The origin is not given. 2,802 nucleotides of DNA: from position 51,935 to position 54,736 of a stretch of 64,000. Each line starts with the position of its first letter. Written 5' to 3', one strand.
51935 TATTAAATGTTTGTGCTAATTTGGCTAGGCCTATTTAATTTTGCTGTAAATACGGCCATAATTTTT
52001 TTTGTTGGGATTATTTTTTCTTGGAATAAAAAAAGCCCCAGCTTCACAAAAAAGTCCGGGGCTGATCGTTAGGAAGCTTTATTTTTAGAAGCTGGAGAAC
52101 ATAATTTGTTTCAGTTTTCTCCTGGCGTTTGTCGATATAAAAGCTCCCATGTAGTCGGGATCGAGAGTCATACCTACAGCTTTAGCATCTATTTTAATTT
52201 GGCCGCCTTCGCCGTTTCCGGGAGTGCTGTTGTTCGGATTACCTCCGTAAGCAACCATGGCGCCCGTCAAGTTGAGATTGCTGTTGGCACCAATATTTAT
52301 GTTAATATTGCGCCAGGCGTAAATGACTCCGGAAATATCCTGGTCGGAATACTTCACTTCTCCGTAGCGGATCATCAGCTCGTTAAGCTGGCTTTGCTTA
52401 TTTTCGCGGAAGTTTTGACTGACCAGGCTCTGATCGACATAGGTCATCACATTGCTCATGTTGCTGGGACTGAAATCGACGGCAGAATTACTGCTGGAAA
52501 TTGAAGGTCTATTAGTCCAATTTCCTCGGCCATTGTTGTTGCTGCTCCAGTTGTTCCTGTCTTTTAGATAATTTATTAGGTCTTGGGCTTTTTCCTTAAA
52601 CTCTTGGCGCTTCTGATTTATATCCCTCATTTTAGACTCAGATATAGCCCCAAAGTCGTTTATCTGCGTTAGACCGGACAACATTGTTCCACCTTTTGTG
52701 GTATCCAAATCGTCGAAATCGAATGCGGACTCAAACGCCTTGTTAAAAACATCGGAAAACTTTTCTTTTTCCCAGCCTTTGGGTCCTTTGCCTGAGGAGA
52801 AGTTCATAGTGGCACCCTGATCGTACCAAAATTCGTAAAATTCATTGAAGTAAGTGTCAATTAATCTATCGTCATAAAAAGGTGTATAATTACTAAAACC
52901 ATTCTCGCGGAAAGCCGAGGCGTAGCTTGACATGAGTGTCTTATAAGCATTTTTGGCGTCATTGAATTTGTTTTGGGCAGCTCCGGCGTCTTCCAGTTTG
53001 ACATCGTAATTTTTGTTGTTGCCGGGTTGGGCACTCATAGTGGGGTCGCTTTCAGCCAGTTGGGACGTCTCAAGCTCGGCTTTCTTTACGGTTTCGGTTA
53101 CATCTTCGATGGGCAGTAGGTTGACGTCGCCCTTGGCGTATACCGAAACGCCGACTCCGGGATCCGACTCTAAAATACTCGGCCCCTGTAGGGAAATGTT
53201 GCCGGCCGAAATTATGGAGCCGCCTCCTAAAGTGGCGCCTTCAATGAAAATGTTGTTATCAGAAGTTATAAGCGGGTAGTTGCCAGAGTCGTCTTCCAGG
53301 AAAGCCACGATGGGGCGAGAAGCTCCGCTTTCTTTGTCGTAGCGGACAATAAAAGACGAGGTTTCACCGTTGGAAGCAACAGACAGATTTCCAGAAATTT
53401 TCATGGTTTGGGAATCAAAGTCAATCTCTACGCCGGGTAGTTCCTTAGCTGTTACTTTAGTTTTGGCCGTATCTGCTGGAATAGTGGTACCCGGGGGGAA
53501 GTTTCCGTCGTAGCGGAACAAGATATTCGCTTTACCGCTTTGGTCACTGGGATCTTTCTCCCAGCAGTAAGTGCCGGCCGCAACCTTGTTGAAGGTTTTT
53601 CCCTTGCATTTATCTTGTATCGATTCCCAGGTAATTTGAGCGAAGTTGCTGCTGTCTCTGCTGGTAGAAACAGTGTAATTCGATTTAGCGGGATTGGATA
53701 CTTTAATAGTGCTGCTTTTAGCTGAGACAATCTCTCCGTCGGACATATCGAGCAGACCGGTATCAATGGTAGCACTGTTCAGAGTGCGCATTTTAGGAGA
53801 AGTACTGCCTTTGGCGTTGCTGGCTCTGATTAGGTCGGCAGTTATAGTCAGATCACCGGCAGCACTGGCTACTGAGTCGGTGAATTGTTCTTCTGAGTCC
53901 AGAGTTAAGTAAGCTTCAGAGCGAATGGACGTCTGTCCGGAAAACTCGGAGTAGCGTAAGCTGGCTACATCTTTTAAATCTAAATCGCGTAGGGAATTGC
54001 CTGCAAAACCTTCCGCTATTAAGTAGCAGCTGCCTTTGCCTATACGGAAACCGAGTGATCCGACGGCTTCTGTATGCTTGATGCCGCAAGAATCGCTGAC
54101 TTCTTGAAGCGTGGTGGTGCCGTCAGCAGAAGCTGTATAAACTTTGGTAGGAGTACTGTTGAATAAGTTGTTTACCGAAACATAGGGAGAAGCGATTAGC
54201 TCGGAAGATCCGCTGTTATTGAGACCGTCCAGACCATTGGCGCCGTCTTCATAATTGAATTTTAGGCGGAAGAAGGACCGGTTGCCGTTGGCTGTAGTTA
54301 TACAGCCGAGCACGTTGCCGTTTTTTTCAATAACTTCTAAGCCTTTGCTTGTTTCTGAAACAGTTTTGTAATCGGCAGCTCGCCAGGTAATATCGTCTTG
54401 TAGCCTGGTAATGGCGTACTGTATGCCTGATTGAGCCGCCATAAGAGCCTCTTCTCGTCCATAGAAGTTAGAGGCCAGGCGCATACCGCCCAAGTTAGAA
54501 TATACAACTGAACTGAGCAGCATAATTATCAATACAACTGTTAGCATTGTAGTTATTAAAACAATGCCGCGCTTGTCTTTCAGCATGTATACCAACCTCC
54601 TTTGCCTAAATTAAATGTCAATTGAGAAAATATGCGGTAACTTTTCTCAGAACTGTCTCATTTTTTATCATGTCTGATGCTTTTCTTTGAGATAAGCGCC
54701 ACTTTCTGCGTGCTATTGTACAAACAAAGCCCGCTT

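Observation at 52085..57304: Paralogs 3 and 4: flanks about 85-90% identical, internal ~570-590 nt cassette almost unalignable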

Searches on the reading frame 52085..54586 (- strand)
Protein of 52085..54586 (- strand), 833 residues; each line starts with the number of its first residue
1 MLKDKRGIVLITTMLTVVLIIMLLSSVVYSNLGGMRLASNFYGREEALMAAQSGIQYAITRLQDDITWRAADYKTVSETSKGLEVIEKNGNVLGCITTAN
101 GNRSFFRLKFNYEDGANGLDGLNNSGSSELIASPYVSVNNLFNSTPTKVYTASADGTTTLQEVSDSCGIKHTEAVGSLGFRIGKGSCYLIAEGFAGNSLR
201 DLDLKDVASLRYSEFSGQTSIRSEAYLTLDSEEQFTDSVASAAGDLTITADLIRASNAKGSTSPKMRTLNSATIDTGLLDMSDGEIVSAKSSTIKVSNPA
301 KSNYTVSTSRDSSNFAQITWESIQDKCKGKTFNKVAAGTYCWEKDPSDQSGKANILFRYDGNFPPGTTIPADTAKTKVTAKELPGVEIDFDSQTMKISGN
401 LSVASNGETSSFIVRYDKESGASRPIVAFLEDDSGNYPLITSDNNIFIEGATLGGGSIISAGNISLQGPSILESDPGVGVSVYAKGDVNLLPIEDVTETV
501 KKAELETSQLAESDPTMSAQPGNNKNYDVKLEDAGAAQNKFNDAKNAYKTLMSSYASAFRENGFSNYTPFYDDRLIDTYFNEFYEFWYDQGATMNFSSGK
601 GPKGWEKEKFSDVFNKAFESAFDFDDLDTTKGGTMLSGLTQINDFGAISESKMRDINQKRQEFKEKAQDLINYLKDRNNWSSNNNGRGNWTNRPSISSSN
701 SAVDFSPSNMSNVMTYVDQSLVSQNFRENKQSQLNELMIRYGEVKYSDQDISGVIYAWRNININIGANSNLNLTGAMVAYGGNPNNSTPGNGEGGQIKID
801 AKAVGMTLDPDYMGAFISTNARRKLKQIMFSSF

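Call 7: search_protein_families(library=pfam, proteins=[window:52085-54586:-], max_evalue=1)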
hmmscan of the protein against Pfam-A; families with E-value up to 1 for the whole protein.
window:52085-54586:- (833 aa): 5 families
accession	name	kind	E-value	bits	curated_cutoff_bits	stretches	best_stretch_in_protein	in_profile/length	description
PF14341.11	PilX_N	-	3.1e-06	27.5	25.5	1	6-55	1-50/51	PilX N-terminal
PF22699.1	GMIP-like_FCH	-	0.011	15.5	27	1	503-556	152-206/283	GEM-interacting protein-like, FCH domain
PF20388.3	DUF6683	-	0.065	13.3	23.6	1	665-744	49-130/253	Family of unknown function (DUF6683)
PF05440.17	MtrB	-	0.12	13.3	27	0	651-689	29-67/94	Tetrahydromethanopterin S-methyltransferase subunit B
PF17157.10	GAPES4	-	0.18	12.6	27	1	710-765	10-63/98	Gammaproteobacterial periplasmic sensor domain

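Call 8: search_protein_families(library=ncbifam, proteins=[window:52085-54586:-], max_evalue=1)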
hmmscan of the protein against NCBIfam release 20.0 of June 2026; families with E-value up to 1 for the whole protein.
window:52085-54586:- (833 aa): 3 families
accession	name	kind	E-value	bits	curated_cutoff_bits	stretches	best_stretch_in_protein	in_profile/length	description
NF037980.1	T2SS_GspK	equivalog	0.00042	20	130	1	6-65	2-61/307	type II secretion system minor pseudopilin GspK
TIGR04166.1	methano_MtrB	equivalog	0.05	13.9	50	0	474-528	13-71/95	tetrahydromethanopterin S-methyltransferase subunit MtrB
NF045771.1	MPN454_MG319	equivalog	0.17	12.2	60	0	8-65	8-69/133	MG319/MPN454 family protein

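Call 10: find_homologous_proteins(query=window:52085-54586:-, max_evalue=0.001)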
Query window:52085-54586:- (833 aa): 85 proteins with E <= 0.001 among 8000 candidates.
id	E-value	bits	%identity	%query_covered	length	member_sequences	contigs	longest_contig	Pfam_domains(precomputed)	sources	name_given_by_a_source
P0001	0.0e+0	1846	100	100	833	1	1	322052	PF14341.12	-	-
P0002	0.0e+0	1240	70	100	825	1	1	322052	PF14341.12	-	-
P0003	0.0e+0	1209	68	100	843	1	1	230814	PF14341.12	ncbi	ncbi:MAG: PilX N-terminal domain-containing pilus assembly protein [Candidatus Bruticola sp.]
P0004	6.7e-242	823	52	100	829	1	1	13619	PF14341.12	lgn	-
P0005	5.2e-240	817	50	100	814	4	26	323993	PF14341.12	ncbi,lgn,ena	-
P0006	2.4e-237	808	49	100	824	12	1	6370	PF14341.12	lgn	-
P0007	1.3e-236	806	50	100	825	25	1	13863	PF14341.12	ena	-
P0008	3.7e-235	801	49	100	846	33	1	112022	PF14341.12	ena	-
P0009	1.1e-231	790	55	67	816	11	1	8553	PF14341.12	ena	-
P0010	2.2e-231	789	50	100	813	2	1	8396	PF14341.12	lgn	-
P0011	4.1e-230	784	49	100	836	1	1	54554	PF14341.12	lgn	-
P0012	7.2e-230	784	50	100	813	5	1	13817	PF14341.12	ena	-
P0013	1.4e-229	783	50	100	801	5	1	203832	PF14341.12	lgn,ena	-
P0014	2.0e-229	782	58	61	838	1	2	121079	PF14341.12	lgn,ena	-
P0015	2.2e-229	782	49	100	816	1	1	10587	PF14341.12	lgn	-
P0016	2.5e-229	782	49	100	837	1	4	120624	PF14341.12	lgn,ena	-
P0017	6.4e-229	780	49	100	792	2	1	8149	PF14341.12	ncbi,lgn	-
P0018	8.4e-229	780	59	61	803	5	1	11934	PF14341.12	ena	-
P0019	1.7e-228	779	49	100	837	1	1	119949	PF14341.12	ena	-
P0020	2.1e-228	779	59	61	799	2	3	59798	PF14341.12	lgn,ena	-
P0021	3.9e-228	778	50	100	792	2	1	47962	PF14341.12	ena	-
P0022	1.3e-227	776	50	100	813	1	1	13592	PF14341.12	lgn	-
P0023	8.1e-227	773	49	100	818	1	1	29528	PF14341.12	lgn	-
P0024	1.5e-226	773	58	61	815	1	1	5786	PF14341.12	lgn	-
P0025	1.5e-226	773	58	61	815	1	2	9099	PF14341.12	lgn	-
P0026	1.1e-225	770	49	100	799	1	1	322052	PF14341.12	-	-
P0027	2.9e-224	765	54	67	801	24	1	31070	PF14341.12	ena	-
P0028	3.8e-224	765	49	100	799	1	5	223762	PF14341.12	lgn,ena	-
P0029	6.6e-224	764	54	67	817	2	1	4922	PF14341.12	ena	-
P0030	5.4e-223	761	58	60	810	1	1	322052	PF14341.12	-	-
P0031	1.4e-219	750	48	100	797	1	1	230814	PF14341.12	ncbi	ncbi:MAG: PilX N-terminal domain-containing pilus assembly protein [Candidatus Bruticola sp.]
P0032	4.5e-173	596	58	61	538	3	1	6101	PF14341.12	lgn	-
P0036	2.7e-149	517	43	60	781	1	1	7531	PF14341.12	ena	-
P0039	5.3e-147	510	43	60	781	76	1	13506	PF14341.12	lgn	-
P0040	1.2e-146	508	42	60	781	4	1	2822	PF14341.12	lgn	-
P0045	3.1e-129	451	40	60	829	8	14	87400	PF14341.12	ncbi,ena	-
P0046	8.6e-129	449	36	100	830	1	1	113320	PF14341.12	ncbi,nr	ncbi:MAG: pilus assembly PilX N-terminal domain-containing protein [bacterium]|nr:pilus assembly Pil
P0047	2.2e-126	441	41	60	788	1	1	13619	PF14341.12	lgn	-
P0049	2.5e-123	431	39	65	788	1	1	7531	PF14341.12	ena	-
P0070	1.0e-110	390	38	60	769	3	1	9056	PF14341.12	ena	-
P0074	1.1e-98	350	40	60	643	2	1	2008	PF14341.12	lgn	-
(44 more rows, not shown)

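Call 26: find_related_loci(query=A1, collection=genome_contigs, flank=10000)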
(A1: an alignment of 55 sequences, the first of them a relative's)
Query A1 (833 aa) in genome_contigs; peptide patterns used: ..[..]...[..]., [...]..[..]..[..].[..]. (x = any residue, [..] = any of these).
125 stretches matched a pattern; 37 encode a relative of the query (tblastn E <= 1e-3); 28 distinct loci.
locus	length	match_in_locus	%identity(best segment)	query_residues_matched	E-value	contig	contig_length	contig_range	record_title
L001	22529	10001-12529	68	1-833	0e+0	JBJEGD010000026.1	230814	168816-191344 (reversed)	MAG: Candidatus Bruticola sp. isolate LOHA09_bin.039 NODE_4_length_230814_cov_10.148835, whole genome shotgun sequence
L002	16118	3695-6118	50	1-833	0e+0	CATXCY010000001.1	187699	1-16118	MAG TPA_asm: uncultured bacterium isolate ERR9578292_bin.24_MetaWRAP_v1.3_MAG genome assembly, contig: ERZ18533963.33, w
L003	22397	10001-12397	54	1-833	8e-180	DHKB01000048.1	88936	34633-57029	MAG TPA_asm: bacterium UBP9_UBA4705 isolate UBA4705 UBA4705_contig_526, whole genome shotgun sequence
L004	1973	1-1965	57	3-833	0e+0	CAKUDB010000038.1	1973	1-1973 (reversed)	MAG: uncultured bacterium isolate REFINED_METABAT215_TOP10_CONTIGS_1500_ASSEMBLY_K77_MERGED__Hadza_MoBio_hadza-E-H_K_21_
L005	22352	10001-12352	40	1-833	4e-161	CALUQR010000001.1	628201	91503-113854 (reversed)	MAG: Candidatus Eremiobacteraeota bacterium isolate BRZ_DV__bin14 genome assembly, contig: BRZ_DV_NODE_4_length_628201_c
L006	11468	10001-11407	56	1-466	4e-154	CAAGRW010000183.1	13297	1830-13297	MAG TPA_asm: Candidatus Riflebacteria bacterium, isolate HGM23016, WGS project CAAGRW010000000 data, contig: SRS883029_5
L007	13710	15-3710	43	3-833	2e-149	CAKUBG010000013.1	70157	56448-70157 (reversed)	MAG: uncultured bacterium isolate REFINED_METABAT215_TOP10_CONTIGS_1500_ASSEMBLY_K77_MERGED__Hadza_MoBio_hadza-E-H_F_8_2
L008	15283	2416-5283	35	1-833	5e-123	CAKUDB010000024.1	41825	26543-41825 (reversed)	MAG: uncultured bacterium isolate REFINED_METABAT215_TOP10_CONTIGS_1500_ASSEMBLY_K77_MERGED__Hadza_MoBio_hadza-E-H_K_21_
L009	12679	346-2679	42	3-833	3e-109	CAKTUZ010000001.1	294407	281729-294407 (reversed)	MAG: uncultured bacterium isolate REFINED_METABAT215_TOP10_CONTIGS_1500_ASSEMBLY_K77_MERGED__Hadza_PheChl_Fiber-Hadza-Ne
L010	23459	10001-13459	32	3-833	3e-107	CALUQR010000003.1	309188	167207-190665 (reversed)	MAG: Candidatus Eremiobacteraeota bacterium isolate BRZ_DV__bin14 genome assembly, contig: BRZ_DV_NODE_21_length_309188_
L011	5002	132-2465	43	3-833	7e-108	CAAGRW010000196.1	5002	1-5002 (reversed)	MAG TPA_asm: Candidatus Riflebacteria bacterium, isolate HGM23016, WGS project CAAGRW010000000 data, contig: SRS883029_5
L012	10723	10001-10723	65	1-240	2e-88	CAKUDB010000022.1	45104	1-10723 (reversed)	MAG: uncultured bacterium isolate REFINED_METABAT215_TOP10_CONTIGS_1500_ASSEMBLY_K77_MERGED__Hadza_MoBio_hadza-E-H_K_21_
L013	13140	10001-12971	32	5-833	4e-94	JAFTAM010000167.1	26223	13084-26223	Bacterium isolate RGIG3641 Goat_Rumen.Co__c2395955, whole genome shotgun sequence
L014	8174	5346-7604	36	2-833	3e-81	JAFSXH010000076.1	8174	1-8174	Bacterium isolate RGIG3558 Goat_Rumen.Co__c697910, whole genome shotgun sequence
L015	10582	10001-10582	69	1-193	3e-76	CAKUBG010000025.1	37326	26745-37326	MAG: uncultured bacterium isolate REFINED_METABAT215_TOP10_CONTIGS_1500_ASSEMBLY_K77_MERGED__Hadza_MoBio_hadza-E-H_F_8_2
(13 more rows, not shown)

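Call 32: find_encoding_contigs(protein=P0007, flank=10000, max_places=4)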
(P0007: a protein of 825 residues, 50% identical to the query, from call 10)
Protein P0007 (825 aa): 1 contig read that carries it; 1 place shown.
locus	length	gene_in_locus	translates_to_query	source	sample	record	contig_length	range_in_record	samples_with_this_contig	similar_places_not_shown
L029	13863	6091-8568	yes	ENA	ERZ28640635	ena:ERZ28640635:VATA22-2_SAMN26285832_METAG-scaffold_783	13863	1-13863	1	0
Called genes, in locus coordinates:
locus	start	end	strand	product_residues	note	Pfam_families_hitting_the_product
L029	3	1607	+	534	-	?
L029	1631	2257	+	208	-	PF00753:Lactamase_B, PF12706:Lactamase_B_2 (weak)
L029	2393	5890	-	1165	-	PF02922:CBM_48 (faint), PF00128:Alpha-amylase (faint), PF02806:Alpha-amylase_C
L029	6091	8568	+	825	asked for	PF14341:PilX_N (weak)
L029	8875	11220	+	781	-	-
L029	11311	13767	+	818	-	-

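Call 33: find_encoding_contigs(protein=P0022, flank=10000, max_places=4)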
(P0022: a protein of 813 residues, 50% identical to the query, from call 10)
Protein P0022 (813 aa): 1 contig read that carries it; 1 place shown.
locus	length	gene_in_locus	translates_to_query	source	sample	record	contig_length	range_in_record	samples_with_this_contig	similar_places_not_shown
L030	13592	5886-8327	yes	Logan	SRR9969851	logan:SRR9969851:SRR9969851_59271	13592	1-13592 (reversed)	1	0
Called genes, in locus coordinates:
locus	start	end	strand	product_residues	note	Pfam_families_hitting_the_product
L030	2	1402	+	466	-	?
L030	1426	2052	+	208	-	PF00753:Lactamase_B, PF12706:Lactamase_B_2 (weak)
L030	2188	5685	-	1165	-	PF02922:CBM_48 (faint), PF00128:Alpha-amylase (faint), PF02806:Alpha-amylase_C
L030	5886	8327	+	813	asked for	PF14341:PilX_N (weak)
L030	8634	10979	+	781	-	-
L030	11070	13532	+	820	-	-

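Call 35: predict_structure(alignment_id=A1)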
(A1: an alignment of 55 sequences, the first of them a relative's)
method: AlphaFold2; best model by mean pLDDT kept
length: 833 residues; sequences in the alignment: 55
mean_pLDDT: 80.0   pTM: 0.65
mean pLDDT of the five models: 80.0, 79.0, 78.2, 77.3, 76.9
residues with pLDDT >= 90: 240; 70-90: 433; 50-70: 100; < 50: 60
segments of 3 or more residues with pLDDT < 50: 1-3, 508-526, 624-643, 685-701
pLDDT, mean of each block of 10 residues (from residue 1): 62 86 77 66 87 92 84 83 89 90 92 86 85 91 82 88 72 79 88 88 86 71 89 74 93 84 85 88 86 75 79 81 77 92 86 89 90 88 88 91 88 91 91 81 95 92 94 88 95 88 60 33 48 84 90 84 69 76 81 69 55 62 50 44 60 84 88 88 50 35 59 79 82 84 87 93 90 93 85 89 90 61 77 88
secondary structure, 60 per line:
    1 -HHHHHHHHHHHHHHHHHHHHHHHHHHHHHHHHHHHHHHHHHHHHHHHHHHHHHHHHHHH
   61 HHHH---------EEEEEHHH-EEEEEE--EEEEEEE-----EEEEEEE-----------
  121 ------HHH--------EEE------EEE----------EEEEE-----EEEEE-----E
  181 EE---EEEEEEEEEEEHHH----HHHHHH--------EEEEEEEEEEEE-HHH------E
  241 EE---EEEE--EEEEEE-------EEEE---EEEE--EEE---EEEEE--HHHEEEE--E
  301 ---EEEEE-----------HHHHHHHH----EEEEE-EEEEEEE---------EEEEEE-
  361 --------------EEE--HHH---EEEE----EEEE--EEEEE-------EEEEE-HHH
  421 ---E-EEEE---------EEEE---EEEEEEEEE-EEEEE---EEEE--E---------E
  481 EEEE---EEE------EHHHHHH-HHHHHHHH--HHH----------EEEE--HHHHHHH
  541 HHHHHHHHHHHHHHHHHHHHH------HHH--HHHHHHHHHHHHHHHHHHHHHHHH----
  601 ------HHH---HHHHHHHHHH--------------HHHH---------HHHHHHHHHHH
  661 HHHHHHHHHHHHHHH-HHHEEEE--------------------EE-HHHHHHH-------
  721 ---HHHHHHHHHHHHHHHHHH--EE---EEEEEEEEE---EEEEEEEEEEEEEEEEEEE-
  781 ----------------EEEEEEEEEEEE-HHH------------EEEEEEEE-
elements in order (helices of 4 or more, strands of 3 or more residues): H2-64 E74-78 E83-88 E91-97 E103-109 E138-140 E147-149 E160-164 E170-174 E180-182 E186-196 H204-209 E218-229 E240-242 E246-249 E252-257 E265-268 E272-275 E278-280 E284-288 E294-297 E304-308 H320-327 E332-336 E338-344 E354-359 E375-377 E386-389 E394-397 E400-404 E412-416 E426-429 E439-442 E446-454 E456-460 E464-467 E480-484 E488-490 H498-503 H505-512 E528-531 H534-561 H573-596 H613-622 H637-640 H650-675 E680-683 H707-713 H724-741 E749-757 E761-779 E797-808 E825-832
